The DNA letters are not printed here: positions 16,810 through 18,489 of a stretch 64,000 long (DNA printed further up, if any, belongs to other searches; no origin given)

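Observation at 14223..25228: Candidate uncharacterised catabolic island: GRE + MmgE/PrpD + family-5 ABC importer + LacI regulator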

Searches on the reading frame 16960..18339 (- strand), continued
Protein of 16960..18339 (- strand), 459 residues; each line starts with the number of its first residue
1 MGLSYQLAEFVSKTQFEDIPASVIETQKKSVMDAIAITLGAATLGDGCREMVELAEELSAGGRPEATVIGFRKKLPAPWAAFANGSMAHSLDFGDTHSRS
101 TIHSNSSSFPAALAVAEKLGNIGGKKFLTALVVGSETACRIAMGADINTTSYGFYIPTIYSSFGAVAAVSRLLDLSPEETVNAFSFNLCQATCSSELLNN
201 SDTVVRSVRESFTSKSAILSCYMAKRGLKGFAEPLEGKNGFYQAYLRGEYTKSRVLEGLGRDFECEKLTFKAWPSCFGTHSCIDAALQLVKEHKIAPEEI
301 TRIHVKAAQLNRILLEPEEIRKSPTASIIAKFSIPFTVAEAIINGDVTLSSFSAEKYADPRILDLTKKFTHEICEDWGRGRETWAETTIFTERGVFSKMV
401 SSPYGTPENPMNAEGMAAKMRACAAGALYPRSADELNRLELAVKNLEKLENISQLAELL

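Call 46: search_protein_families(library=pfam, proteins=[L052:1190-2707:+, L052:3780-5048:-, L052:3672-5069:+, L052:6095-7069:+, L052:7163-8203:-, L052:8677-9927:-, L052:8971-9981:+, L052:11347-12840:+, L052:13418-14251:+, L052:14359-16524:+], max_evalue=0.0001)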
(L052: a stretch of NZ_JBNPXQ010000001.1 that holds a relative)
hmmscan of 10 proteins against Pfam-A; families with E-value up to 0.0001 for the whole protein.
L052:1190-2707:+ (505 aa): 0 families

L052:3780-5048:- (422 aa): 1 family
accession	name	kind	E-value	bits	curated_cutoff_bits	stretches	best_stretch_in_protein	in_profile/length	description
PF00067.27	p450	-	9.8e-26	91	22.8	1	273-388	305-429/462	Cytochrome P450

L052:3672-5069:+ (465 aa): 0 families

L052:6095-7069:+ (324 aa): 0 families

L052:7163-8203:- (346 aa): 3 families
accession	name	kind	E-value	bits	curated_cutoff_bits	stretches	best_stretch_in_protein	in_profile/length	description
PF13602.12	ADH_zinc_N_2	-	5.6e-24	86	27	1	203-327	1-130/134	Zinc-binding dehydrogenase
PF00107.32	ADH_zinc_N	-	1.4e-22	80.4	31.8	1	172-257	1-88/129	Zinc-binding dehydrogenase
PF08240.17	ADH_N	-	6.1e-18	65.4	23.5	1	44-130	2-103/104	Alcohol dehydrogenase GroES-like domain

L052:8677-9927:- (416 aa): 0 families

L052:8971-9981:+ (336 aa): 0 families

L052:11347-12840:+ (497 aa): 1 family
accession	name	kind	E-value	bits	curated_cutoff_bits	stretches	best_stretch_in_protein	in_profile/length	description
PF00171.27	Aldedh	-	3.1e-147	491.3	23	1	34-486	7-461/461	Aldehyde dehydrogenase family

L052:13418-14251:+ (277 aa): 2 families
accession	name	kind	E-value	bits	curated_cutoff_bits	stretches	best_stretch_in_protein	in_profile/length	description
PF00378.25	ECH_1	-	5.2e-48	164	27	1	16-262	4-244/251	Enoyl-CoA hydratase/isomerase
PF16113.10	ECH_2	-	2.6e-27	96.6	27.2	1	19-198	2-180/335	Enoyl-CoA hydratase/isomerase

L052:14359-16524:+ (721 aa): 5 families
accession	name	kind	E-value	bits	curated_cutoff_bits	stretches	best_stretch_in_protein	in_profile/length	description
PF13549.11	ATP-grasp_5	-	9e-55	185.9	27.6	1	506-718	9-219/221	ATP-grasp domain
PF13607.11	Succ_CoA_lig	-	5.8e-36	123.7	27.4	1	185-319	3-136/138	Succinyl-CoA ligase like flavodoxin domain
PF13380.12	CoA_binding_2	-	4.4e-26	92.1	22.8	1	37-162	1-114/116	CoA binding domain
PF02629.25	CoA_binding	-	1.8e-09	38.7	22.3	1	37-127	4-97/97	CoA binding domain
PF08442.15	ATP-grasp_2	-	8.2e-06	26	29.5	1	508-584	3-79/202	ATP-grasp domain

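Call 47: find_encoding_contigs(protein=P0223, flank=10000, max_places=1)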
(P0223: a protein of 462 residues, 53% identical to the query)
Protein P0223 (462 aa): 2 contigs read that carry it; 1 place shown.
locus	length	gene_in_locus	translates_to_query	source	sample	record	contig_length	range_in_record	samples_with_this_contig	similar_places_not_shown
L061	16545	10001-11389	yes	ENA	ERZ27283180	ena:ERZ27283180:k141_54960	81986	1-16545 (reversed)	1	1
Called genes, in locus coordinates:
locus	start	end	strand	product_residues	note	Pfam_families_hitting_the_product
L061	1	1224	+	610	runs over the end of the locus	PF02534:T4SS-DNA_transf, PF10412:TrwB_AAD_bind, PF12696:TraG-D_C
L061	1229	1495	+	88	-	PF13730:HTH_36, PF00392:GntR (weak), PF09339:HTH_IclR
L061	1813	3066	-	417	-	PF06050:HGD-D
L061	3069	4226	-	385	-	PF06050:HGD-D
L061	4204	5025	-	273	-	PF01869:BcrAD_BadFG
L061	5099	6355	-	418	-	PF02515:CoA_transf_3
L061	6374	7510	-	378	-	PF09587:PGA_cap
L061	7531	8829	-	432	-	PF03600:CitMHS, PF07158:MatC_N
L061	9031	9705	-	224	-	PF00392:GntR, PF07729:FCD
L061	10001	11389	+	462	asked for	PF03972:MmgE_PrpD_N, PF19305:MmgE_PrpD_C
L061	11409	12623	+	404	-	PF02515:CoA_transf_3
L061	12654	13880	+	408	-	PF02515:CoA_transf_3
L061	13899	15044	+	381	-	PF02771:Acyl-CoA_dh_N, PF02770:Acyl-CoA_dh_M, PF00441:Acyl-CoA_dh_1, PF08028:Acyl-CoA_dh_2, PF22924:ACOX_C_alpha1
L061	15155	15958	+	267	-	PF01012:ETF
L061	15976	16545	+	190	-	?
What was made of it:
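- One of them (L061) instead carries CoA-transferases, an acyl-CoA dehydrogenase/ETF and a 2-hydroxyacyl-CoA dehydratase set (call 47).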

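Call 48: find_encoding_contigs(protein=P0239, flank=10000, max_places=1)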
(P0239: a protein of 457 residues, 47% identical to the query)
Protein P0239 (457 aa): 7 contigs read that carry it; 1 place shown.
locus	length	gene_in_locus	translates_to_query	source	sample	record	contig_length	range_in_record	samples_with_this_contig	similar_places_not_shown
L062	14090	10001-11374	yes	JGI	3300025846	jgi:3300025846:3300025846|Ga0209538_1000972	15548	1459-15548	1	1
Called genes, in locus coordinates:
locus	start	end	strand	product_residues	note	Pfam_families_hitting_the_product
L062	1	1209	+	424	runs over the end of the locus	PF02754:CCG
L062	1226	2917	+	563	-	PF01565:FAD_binding_4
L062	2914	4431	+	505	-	PF00171:Aldedh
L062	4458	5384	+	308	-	PF13353:Fer4_12, PF25160:LdpA_Fe-S-bd (weak), PF00037:Fer4, PF12837:Fer4_6, PF13237:Fer4_10, PF14697:Fer4_21, PF12838:Fer4_7, PF04055:Radical_SAM, +5 more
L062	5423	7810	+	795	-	PF02901:PFL-like, PF01228:Gly_radical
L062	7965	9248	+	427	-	PF03600:CitMHS, PF07158:MatC_N, PF03600:CitMHS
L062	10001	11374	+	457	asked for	PF03972:MmgE_PrpD_N, PF19305:MmgE_PrpD_C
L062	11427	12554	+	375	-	PF09587:PGA_cap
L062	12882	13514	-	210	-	PF00665:rve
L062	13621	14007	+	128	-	-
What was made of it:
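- An aldehyde dehydrogenase and an activase sit next to a superclade GRE, a CitMHS transporter, a PrpD-like gene and a PGA_cap gene in L062 (call 48).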

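Call 55: search_protein_families(library=pfam, proteins=[L031:7171-8787:+, L042:14845-16173:+, L019:15991-17649:+, L048:3932-5380:+, L034:1413-2672:+, L021:8620-9903:+, L062:1-1209:+], max_evalue=0.001)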
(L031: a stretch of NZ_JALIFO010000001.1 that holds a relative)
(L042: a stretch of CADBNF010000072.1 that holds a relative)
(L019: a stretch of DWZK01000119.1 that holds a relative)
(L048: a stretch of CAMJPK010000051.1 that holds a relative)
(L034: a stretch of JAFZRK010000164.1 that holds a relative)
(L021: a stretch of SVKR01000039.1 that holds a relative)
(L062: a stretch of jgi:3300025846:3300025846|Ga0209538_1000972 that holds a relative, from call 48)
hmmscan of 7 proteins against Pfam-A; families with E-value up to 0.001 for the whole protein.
L031:7171-8787:+ (539 aa): 1 family
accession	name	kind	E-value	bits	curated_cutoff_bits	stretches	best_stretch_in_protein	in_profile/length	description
PF00144.29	Beta-lactamase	-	6.8e-24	85.1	27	1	64-331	19-310/329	Beta-lactamase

L042:14845-16173:+ (443 aa): 10 families
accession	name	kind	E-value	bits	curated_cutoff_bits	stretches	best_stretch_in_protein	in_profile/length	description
PF05958.17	tRNA_U5-meth_tr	-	1.7e-25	90.3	23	1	84-441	2-355/357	tRNA (Uracil-5-)-methyltransferase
PF13847.12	Methyltransf_31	-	8.6e-14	51.9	27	1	296-406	3-116/145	Methyltransferase domain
PF03602.21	Cons_hypoth95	-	3.6e-12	46.7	24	1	295-405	40-158/182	Conserved hypothetical protein 95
PF02475.24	TRM5-TYW2_MTfase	-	1.9e-08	34.9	28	1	295-392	35-128/164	TRM5/TYW2 methyltransferase domain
PF05175.20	MTS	-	6.3e-08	32.9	23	1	297-375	32-107/170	Methyltransferase small domain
PF09445.16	Methyltransf_15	-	6.9e-08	32.7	22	1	298-378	2-83/165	RNA cap guanine-N2 methyltransferase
PF13649.12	Methyltransf_25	-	2.1e-07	32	27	1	300-372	1-70/97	Methyltransferase domain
PF06325.19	PrmA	-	2.2e-05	24.5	22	1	294-370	159-230/296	Ribosomal protein L11 methyltransferase (PrmA)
PF02390.23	Methyltransf_4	-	6.2e-05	23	24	1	300-371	5-78/173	Putative methyltransferase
PF01555.25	N6_N4_Mtase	-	0.00042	20.8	26.7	1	298-335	183-220/221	DNA methylase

L019:15991-17649:+ (553 aa): 2 families
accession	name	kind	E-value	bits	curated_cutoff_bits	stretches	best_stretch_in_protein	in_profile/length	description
PF01144.29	CoA_trans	-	3.1e-35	122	23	2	109-275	63-216/217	Coenzyme A transferase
PF16957.11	Mal_decarbox_Al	-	1.3e-05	24.2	25.4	1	204-281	138-209/546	Malonate decarboxylase, alpha subunit, transporter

L048:3932-5380:+ (483 aa): 1 family
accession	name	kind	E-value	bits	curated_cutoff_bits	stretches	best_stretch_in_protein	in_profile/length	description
PF01554.23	MatE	-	1e-49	168.8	24.9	2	50-211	1-161/161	MatE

L034:1413-2672:+ (420 aa): 0 families

L021:8620-9903:+ (428 aa): 0 families

L062:1-1209:+ (402 aa): 2 families
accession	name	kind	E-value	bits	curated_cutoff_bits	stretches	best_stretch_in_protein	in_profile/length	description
PF02754.22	CCG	-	1.2e-28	99.4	20.6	2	304-378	13-84/85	Cysteine-rich domain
PF13183.11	Fer4_8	-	0.00059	20.8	27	1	13-67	14-66/68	4Fe-4S dicluster domain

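Call 66: search_solved_structures(query=L006:11397-12557:+, max_evalue=0.001)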
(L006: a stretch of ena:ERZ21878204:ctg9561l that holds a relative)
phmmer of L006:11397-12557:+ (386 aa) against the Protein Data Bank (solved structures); distinct sequences matched with E-value up to 0.001: 3.
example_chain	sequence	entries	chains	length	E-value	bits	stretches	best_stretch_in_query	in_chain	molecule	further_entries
8gq9_A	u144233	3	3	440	3.1e-22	82.6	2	196-268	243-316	Poly-gamma-glutamate synthesis protein (Capsule biosynthesis protein)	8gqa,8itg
8gqb_A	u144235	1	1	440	3.2e-22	82.5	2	196-268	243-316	Poly-gamma-glutamate synthesis protein (Capsule biosynthesis protein)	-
8ith_A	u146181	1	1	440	2.9e-21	79.3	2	196-268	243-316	Poly-gamma-glutamate synthesis protein (Capsule biosynthesis protein)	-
